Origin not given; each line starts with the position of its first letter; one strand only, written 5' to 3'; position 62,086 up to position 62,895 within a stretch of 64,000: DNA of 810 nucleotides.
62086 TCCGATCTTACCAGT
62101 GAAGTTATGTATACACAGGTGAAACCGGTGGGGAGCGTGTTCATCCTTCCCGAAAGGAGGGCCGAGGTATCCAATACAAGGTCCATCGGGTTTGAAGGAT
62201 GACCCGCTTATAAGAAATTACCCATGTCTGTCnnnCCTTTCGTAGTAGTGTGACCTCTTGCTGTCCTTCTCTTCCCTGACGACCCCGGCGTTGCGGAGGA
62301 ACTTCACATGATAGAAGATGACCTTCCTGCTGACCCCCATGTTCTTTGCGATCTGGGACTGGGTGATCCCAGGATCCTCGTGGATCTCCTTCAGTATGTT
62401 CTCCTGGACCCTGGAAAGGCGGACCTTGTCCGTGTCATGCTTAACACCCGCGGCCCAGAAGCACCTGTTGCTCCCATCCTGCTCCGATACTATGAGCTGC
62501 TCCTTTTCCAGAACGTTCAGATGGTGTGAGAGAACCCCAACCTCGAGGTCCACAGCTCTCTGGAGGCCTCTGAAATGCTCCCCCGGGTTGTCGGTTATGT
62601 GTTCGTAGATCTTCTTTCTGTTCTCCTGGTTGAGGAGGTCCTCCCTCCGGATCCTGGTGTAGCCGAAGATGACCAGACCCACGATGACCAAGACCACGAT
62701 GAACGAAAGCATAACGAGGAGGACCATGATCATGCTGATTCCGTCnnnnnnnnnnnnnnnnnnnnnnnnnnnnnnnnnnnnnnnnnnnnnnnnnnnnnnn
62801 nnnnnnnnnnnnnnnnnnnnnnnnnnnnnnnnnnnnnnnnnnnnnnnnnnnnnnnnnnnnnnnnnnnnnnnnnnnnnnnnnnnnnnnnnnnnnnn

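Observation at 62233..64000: vWA(MIDAS)-TM-tandem-wHTH architecture: a putative one-component transmembrane transcription regulator, truncated by the window edge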

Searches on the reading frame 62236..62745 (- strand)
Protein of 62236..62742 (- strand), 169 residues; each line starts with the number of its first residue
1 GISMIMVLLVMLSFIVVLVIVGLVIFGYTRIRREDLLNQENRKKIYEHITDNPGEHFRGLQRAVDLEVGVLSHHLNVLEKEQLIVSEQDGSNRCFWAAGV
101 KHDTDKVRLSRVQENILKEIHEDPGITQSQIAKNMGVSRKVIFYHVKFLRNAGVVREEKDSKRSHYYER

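Call 20: find_homologous_proteins(query=window:62236-62742:-, max_evalue=0.001)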
Query seq(169 aa) (169 aa): 13 proteins with E <= 0.001 among 42 candidates.
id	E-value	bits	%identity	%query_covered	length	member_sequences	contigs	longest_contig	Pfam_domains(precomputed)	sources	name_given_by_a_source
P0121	8.9e-90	317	84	99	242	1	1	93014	PF01047.29,PF12840.14,PF13412.13,PF01022.27,PF04182.19,PF12802.14,PF24266.2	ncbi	ncbi:MAG: winged helix-turn-helix transcriptional regulator, partial [Thermoplasmatota archaeon]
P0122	5.0e-84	298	86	91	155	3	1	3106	PF01047.29,PF12840.14,PF13412.13,PF08279.19,PF25212.3,PF01022.27,PF04182.19,PF12802.14,PF24266.2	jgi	jgi:predicted transcriptional regulator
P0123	4.8e-77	275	80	91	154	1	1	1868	PF01047.29,PF12840.14,PF13412.13,PF08279.19,PF01022.27,PF04182.19,PF12802.14,PF24266.2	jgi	jgi:predicted transcriptional regulator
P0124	4.0e-70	253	74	89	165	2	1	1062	PF01047.29,PF12840.14,PF13412.13,PF01022.27,PF04182.19,PF12802.14,PF24266.2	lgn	-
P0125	6.0e-60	220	68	85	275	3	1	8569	PF01047.29,PF12840.14,PF13412.13,PF01978.26,PF01022.27,PF12802.14,PF24266.2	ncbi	ncbi:MAG: hypothetical protein DRN35_02440, partial [Thermoplasmata archaeon]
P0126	3.0e-59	218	61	93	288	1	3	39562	PF01047.29,PF13412.13,PF24266.2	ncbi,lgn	-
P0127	8.0e-59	216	61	93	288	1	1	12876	PF01047.29,PF13412.13,PF24266.2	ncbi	-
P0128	8.1e-59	216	61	93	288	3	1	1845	PF01047.29,PF13412.13,PF24266.2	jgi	-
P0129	1.9e-58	215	60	96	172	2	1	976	PF01047.29,PF12840.14,PF13412.13,PF01022.27,PF04182.19,PF24266.2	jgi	jgi:predicted transcriptional regulator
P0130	4.9e-58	214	67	83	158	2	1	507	PF01047.29,PF12840.14,PF13412.13,PF08279.19,PF01978.26,PF01022.27,PF04182.19,PF12802.14,PF24266.2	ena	-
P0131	3.7e-57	211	63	85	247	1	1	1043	PF01047.29,PF12840.14,PF13412.13,PF08279.19,PF01022.27,PF24266.2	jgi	jgi:predicted transcriptional regulator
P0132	4.3e-27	113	40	96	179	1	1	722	PF01047.29,PF12840.14,PF13412.13,PF01022.27,PF13601.13,PF12802.14,PF24266.2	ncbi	-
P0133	9.2e-27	112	63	54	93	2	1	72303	PF01047.29,PF13412.13,PF24266.2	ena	-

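Call 22: find_encoding_contigs(protein=P0126, flank=10000, max_places=3)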
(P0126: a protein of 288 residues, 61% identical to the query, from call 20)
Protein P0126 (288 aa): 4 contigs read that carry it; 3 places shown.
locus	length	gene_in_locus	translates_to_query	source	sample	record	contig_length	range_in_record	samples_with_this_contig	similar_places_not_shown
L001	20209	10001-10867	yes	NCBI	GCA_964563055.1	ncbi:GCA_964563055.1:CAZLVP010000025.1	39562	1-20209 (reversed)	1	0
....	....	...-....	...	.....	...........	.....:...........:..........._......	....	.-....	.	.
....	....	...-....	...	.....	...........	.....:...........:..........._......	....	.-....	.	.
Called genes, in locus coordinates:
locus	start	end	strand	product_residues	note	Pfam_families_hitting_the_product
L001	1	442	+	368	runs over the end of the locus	PF03193:RsgA_GTPase (faint), PF01926:MMR_HSR1, PF02421:FeoB_N, PF16897:MMR_HSR1_Xtn, PF02824:TGS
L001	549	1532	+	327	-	PF00890:FAD_binding_2 (weak), PF01266:DAO (faint), PF03486:HI0933_like (faint), PF07992:Pyr_redox_2, PF12831:FAD_oxidored (weak), PF13738:Pyr_redox_3 (faint)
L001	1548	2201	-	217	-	PF00160:Pro_isomerase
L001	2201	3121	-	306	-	PF00254:FKBP_C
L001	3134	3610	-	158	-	PF00334:NDK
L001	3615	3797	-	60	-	PF01246:Ribosomal_L24e, PF06467:zf-FCS (weak)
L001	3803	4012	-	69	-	PF01200:Ribosomal_S28e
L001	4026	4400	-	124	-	PF01248:Ribosomal_L7Ae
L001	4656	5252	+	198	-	PF24460:DUF7575 (faint)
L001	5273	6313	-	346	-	PF13620:CarboxypepD_reg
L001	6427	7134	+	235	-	-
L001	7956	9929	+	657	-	PF08487:VIT, PF00092:VWA, PF13519:VWA_2, PF13768:VWA_3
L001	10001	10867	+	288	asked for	PF24266:HTH_HVO_0163_N, PF01047:MarR (faint), PF13412:HTH_24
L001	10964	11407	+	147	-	PF11848:DUF3368, PF17146:PIN_6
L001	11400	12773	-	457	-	PF07088:GvpD_P-loop, PF06745:ATPase, PF20440:GvpD_bR2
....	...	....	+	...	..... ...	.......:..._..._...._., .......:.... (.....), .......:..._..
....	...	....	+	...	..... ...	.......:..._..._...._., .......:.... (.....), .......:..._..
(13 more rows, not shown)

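Call 41: search_protein_representatives(protein=window:62236-62667:-)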
Query: 144 residues. Proteins with E-value up to 0.001 (for the whole library): 6308; up to 1e-10: 1841; up to 1e-30: 19. The best 150 are listed.
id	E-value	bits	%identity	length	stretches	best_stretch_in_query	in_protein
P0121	2.6e-82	290.3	90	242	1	1-144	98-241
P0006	1.0e-78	278.7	90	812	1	1-144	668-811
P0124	1.3e-65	236.3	75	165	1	1-144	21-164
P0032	1.7e-64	232.6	75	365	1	1-142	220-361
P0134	3.6e-59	215.3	72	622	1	3-142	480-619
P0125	2.1e-58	212.9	68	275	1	2-144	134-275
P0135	2.3e-55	203.0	66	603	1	3-142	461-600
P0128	8.9e-55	201.1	65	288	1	1-142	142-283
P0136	2.0e-35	138.5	48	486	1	1-142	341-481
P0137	9.3e-34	133.0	49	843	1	2-140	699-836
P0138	4.8e-33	130.7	48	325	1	1-137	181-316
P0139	6.5e-33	130.3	47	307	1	1-140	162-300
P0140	5.2e-32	127.4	46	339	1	1-140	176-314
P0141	6.7e-32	127.0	46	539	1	1-142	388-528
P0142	6.7e-32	127.0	44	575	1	2-142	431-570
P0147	1.2e-30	122.9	44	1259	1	1-140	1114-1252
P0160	6.1e-29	117.4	33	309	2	10-133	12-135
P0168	5.1e-28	114.5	46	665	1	1-139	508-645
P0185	7.6e-27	110.6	41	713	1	3-139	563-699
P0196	3.1e-26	108.7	38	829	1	3-140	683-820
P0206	2.4e-25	105.8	42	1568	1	3-139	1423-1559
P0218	1.8e-24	103.0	41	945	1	3-142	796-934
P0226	3.2e-24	102.2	30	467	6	80-142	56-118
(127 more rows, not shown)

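Call 47: search_protein_families(library=pfam, alignment_id=A2, max_evalue=0.0001)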
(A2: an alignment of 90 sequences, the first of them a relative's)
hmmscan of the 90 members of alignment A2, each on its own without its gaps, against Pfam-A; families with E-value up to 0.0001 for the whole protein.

A. member 1, P0134 (622 aa): 6 families
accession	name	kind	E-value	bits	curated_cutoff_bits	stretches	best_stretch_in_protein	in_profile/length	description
PF24266.1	HTH_HVO_0163_N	-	3.4e-18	65.9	31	2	492-550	2-60/70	HVO_0163, N-terminal HTH domain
PF13412.12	HTH_24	-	7.6e-18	64.3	21.9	2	561-607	1-47/48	Winged helix-turn-helix DNA-binding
PF12802.13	MarR_2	-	5.9e-09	36.4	27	0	562-607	4-50/61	MarR family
PF01047.28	MarR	-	8.8e-09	35.6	24.6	0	565-608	5-48/59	MarR family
PF12840.13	HTH_20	-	5.2e-07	30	27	0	492-537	4-49/51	Helix-turn-helix domain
PF01022.26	HTH_5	-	5.6e-07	29.8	22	0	495-536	5-45/47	Bacterial regulatory protein, arsR family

B. families by the number of members that match (of 90 scanned): 70 families (the first 25 are shown)
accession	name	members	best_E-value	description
PF13412.12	HTH_24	90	1.7e-30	Winged helix-turn-helix DNA-binding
PF24266.1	HTH_HVO_0163_N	90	9.7e-23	HVO_0163, N-terminal HTH domain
PF01047.28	MarR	86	1.5e-14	MarR family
PF12840.13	HTH_20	78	7.3e-15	Helix-turn-helix domain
PF12802.13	MarR_2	77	5.3e-21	MarR family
PF01022.26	HTH_5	75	1.5e-12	Bacterial regulatory protein, arsR family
PF13601.12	HTH_34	32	1.5e-08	Winged helix DNA-binding domain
PF25212.1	HVO_A0114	20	6e-09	HVO_A0114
PF08279.18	HTH_11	14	1.1e-16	HTH domain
PF09339.16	HTH_IclR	9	3.3e-10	IclR helix-turn-helix domain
PF13620.12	CarboxypepD_reg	7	3.8e-17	Carboxypeptidase regulatory-like domain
PF07705.17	CARDB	7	1.3e-14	CARDB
PF13715.12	CarbopepD_reg_2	6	7.8e-14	CarboxypepD_reg-like domain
PF13545.12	HTH_Crp_2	6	4.9e-08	Crp-like helix-turn-helix domain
PF13463.12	HTH_27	5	3e-06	Winged helix DNA-binding domain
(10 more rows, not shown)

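Call 54: find_homologous_proteins(query=A3, max_evalue=0.00001)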
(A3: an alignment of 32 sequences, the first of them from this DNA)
Query A3 (32 sequences) (144 aa, profile of the alignment): 59 proteins with E <= 0.00001 among 765 candidates.
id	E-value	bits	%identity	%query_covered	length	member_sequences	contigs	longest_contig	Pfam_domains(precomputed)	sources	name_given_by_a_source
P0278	3.5e-55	204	46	97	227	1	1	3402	PF01047.29,PF12840.14,PF13412.13,PF08279.19,PF01022.27,PF12802.14,PF24266.2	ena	-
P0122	4.7e-54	200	88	100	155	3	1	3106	PF01047.29,PF12840.14,PF13412.13,PF08279.19,PF25212.3,PF01022.27,PF04182.19,PF12802.14,PF24266.2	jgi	jgi:predicted transcriptional regulator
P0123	7.0e-54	199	81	100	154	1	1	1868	PF01047.29,PF12840.14,PF13412.13,PF08279.19,PF01022.27,PF04182.19,PF12802.14,PF24266.2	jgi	jgi:predicted transcriptional regulator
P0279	2.5e-53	198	41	97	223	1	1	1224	PF01047.29,PF12840.14,PF13412.13,PF01022.27,PF13601.13,PF12802.14,PF24266.2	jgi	jgi:predicted transcriptional regulator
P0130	6.2e-53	196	67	98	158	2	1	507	PF01047.29,PF12840.14,PF13412.13,PF08279.19,PF01978.26,PF01022.27,PF04182.19,PF12802.14,PF24266.2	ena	-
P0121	2.2e-52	195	90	100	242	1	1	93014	PF01047.29,PF12840.14,PF13412.13,PF01022.27,PF04182.19,PF12802.14,PF24266.2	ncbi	ncbi:MAG: winged helix-turn-helix transcriptional regulator, partial [Thermoplasmatota archaeon]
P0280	2.4e-52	194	40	92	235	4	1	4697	PF01047.29,PF12840.14,PF13412.13,PF12802.14,PF24266.2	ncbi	-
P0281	2.8e-52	194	41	92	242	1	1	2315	PF01047.29,PF12840.14,PF13412.13,PF13463.13,PF12802.14,PF24266.2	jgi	jgi:predicted transcriptional regulator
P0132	7.9e-51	189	42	99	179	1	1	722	PF01047.29,PF12840.14,PF13412.13,PF01022.27,PF13601.13,PF12802.14,PF24266.2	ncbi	-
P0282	8.0e-51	189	39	96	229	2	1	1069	PF01047.29,PF12840.14,PF13412.13,PF01022.27,PF13601.13,PF09339.17,PF12802.14,PF24266.2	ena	-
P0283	2.2e-49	185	35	96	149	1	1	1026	PF01047.29,PF12840.14,PF13412.13,PF01022.27,PF13601.13,PF09339.17,PF12802.14,PF13545.13,PF24266.2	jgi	-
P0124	2.6e-49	185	75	100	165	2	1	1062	PF01047.29,PF12840.14,PF13412.13,PF01022.27,PF04182.19,PF12802.14,PF24266.2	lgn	-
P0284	4.7e-49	184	35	99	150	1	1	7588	PF12840.14,PF13412.13,PF13601.13,PF12802.14,PF24266.2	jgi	jgi:predicted transcriptional regulator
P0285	7.3e-49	183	33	97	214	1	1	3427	PF01047.29,PF12840.14,PF13412.13,PF01022.27,PF09339.17,PF12802.14,PF13545.13,PF24266.2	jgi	-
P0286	1.7e-48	182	34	97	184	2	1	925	PF01047.29,PF12840.14,PF13412.13,PF08279.19,PF01022.27,PF13601.13,PF12802.14,PF24266.2,PF24034.2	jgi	jgi:predicted transcriptional regulator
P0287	2.0e-48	182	40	97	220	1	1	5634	PF01047.29,PF12840.14,PF13412.13,PF01022.27,PF13601.13,PF12802.14,PF24266.2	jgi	jgi:predicted transcriptional regulator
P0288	3.8e-48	181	33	97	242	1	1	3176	PF01047.29,PF12840.14,PF13412.13,PF09339.17,PF12802.14,PF24266.2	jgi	-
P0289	1.4e-47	179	35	94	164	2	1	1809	PF12840.14,PF13412.13,PF24266.2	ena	-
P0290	1.8e-47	179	37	99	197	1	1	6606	PF01047.29,PF12840.14,PF13412.13,PF08279.19,PF01022.27,PF12802.14,PF13545.13,PF24266.2,PF01325.26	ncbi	-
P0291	2.7e-47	178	32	96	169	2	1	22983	PF12840.14,PF13412.13,PF24266.2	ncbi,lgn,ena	-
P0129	5.2e-47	177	66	92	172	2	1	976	PF01047.29,PF12840.14,PF13412.13,PF01022.27,PF04182.19,PF24266.2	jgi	jgi:predicted transcriptional regulator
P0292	1.0e-46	176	34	97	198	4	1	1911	PF01047.29,PF12840.14,PF13412.13,PF01022.27,PF09339.17,PF12802.14,PF24266.2,PF24034.2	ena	-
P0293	1.4e-46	176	33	96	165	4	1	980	PF12840.14,PF13412.13,PF24266.2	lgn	-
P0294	3.7e-46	174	36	79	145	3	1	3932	PF01047.29,PF12840.14,PF13412.13,PF01022.27,PF13404.13,PF12802.14,PF24266.2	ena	-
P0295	6.8e-46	173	36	97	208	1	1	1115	PF01047.29,PF12840.14,PF13412.13,PF13463.13,PF01022.27,PF13601.13,PF12802.14,PF24266.2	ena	-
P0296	1.7e-45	172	35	97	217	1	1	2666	PF01047.29,PF12840.14,PF13412.13,PF08461.17,PF01022.27,PF13601.13,PF12802.14,PF24266.2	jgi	jgi:predicted transcriptional regulator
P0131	2.4e-45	172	63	99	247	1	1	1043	PF01047.29,PF12840.14,PF13412.13,PF08279.19,PF01022.27,PF24266.2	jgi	jgi:predicted transcriptional regulator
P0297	3.2e-45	171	41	92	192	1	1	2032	PF01047.29,PF12840.14,PF13412.13,PF08461.17,PF01022.27,PF03965.23,PF09339.17,PF12802.14,PF24266.2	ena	-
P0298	3.7e-45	171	35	97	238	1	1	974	PF01047.29,PF12840.14,PF13412.13,PF08279.19,PF01022.27,PF13601.13,PF12802.14,PF13545.13,PF24266.2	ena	-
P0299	3.7e-45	171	44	88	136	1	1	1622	PF01047.29,PF12840.14,PF13412.13,PF01022.27,PF12802.14,PF24266.2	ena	-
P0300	5.8e-45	170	33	97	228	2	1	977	PF12840.14,PF13412.13,PF13601.13,PF12802.14,PF24266.2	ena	-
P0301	5.3e-44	167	39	97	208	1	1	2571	PF01047.29,PF12840.14,PF13412.13,PF12802.14,PF13545.13,PF24266.2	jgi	jgi:predicted transcriptional regulator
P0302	6.7e-44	167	38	97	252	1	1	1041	PF01047.29,PF12840.14,PF13412.13,PF08279.19,PF01022.27,PF12802.14,PF24266.2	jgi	jgi:predicted transcriptional regulator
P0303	8.8e-44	167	33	97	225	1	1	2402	PF01047.29,PF12840.14,PF13412.13,PF12802.14,PF24266.2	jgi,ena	-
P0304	9.8e-44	166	32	95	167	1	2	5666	PF12840.14,PF13412.13,PF12802.14,PF24266.2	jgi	-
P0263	1.3e-43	166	42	92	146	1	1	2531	PF01047.29,PF13412.13,PF01022.27,PF13601.13,PF12802.14,PF24266.2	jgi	jgi:predicted transcriptional regulator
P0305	1.3e-43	166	34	97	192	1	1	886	PF01047.29,PF12840.14,PF13412.13,PF12802.14,PF13545.13,PF24266.2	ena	-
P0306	1.7e-43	166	37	85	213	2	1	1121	PF01047.29,PF12840.14,PF13412.13,PF01022.27,PF09339.17,PF12802.14,PF05345.19,PF24266.2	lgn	-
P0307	7.2e-42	160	33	82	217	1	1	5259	PF12840.14,PF13412.13,PF01022.27,PF13601.13,PF12802.14,PF24266.2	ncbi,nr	ncbi:MAG TPA: winged helix-turn-helix transcriptional regulator, partial [Thermoplasmata archaeon]|n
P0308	3.8e-41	158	39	99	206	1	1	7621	PF01047.29,PF12840.14,PF13412.13,PF01978.26,PF01022.27,PF12802.14,PF24266.2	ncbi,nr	ncbi:MAG: winged helix-turn-helix transcriptional regulator, partial [Candidatus Thermoplasmatota ar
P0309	1.7e-40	156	34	97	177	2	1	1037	PF12840.14,PF13412.13,PF01022.27,PF12802.14,PF24266.2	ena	-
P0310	9.2e-40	154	34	97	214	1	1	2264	PF01047.29,PF12840.14,PF13412.13,PF05158.19,PF01022.27,PF12802.14,PF24266.2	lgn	-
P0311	7.4e-39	151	32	97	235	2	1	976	PF01047.29,PF12840.14,PF13412.13,PF08279.19,PF01022.27,PF12802.14,PF24266.2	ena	-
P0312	2.2e-38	149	30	92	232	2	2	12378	PF01047.29,PF12840.14,PF13412.13,PF08279.19,PF05158.19,PF01022.27,PF12802.14,PF03962.22,PF24266.2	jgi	jgi:DNA-binding MarR family transcriptional regulator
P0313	5.5e-38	148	30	92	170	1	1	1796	PF25212.3,PF13384.13,PF01978.26,PF01022.27,PF01381.29,PF09339.17,PF12802.14,PF24266.2,PF24034.2,PF01325.26,PF08784.18,PF01047.29,PF12840.14,PF13412.13,PF13463.13,PF13545.13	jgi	jgi:predicted transcriptional regulator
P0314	1.6e-37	146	33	97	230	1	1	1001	PF01047.29,PF12840.14,PF13412.13,PF08279.19,PF01022.27,PF12802.14,PF24266.2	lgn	-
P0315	2.7e-37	146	32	97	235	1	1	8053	PF01047.29,PF13412.13,PF01022.27,PF12802.14,PF24266.2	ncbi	-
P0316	1.3e-36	143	30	92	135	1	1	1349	PF01047.29,PF12840.14,PF13412.13,PF08279.19,PF01022.27,PF13601.13,PF09339.17,PF12802.14,PF24266.2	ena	-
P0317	4.7e-36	142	30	97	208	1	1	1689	PF01047.29,PF12840.14,PF13412.13,PF08279.19,PF01022.27,PF12802.14,PF24266.2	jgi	jgi:predicted transcriptional regulator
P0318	3.4e-33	132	34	85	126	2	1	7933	PF01047.29,PF12840.14,PF13412.13,PF08279.19,PF01022.27,PF12802.14,PF24266.2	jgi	jgi:predicted transcriptional regulator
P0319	6.3e-33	131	36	74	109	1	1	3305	PF01047.29,PF12840.14,PF13412.13,PF01022.27,PF12802.14,PF24266.2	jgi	jgi:predicted transcriptional regulator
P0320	1.3e-31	127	33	81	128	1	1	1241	PF01047.29,PF12840.14,PF13412.13,PF13463.13,PF01022.27,PF12802.14,PF24266.2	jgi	jgi:predicted transcriptional regulator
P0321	4.0e-31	126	33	80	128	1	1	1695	PF01047.29,PF12840.14,PF13412.13,PF12802.14,PF24266.2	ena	-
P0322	6.2e-31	125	35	72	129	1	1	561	PF13412.13,PF24266.2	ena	-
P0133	6.5e-22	96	63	63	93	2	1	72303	PF01047.29,PF13412.13,PF24266.2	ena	-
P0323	1.8e-16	78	31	87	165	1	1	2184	PF01047.29,PF13412.13,PF20217.4,PF01022.27,PF24266.2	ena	-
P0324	2.3e-15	75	32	79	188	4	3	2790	PF01047.29,PF12840.14,PF13412.13,PF01022.27,PF13601.13,PF12802.14,PF24266.2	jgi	jgi:predicted transcriptional regulator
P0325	2.6e-12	65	22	85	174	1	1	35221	PF01047.29,PF12840.14,PF13412.13,PF01022.27,PF24266.2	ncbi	-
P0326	2.3e-10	58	32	44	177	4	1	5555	PF01047.29,PF12840.14,PF13412.13,PF01022.27,PF24266.2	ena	-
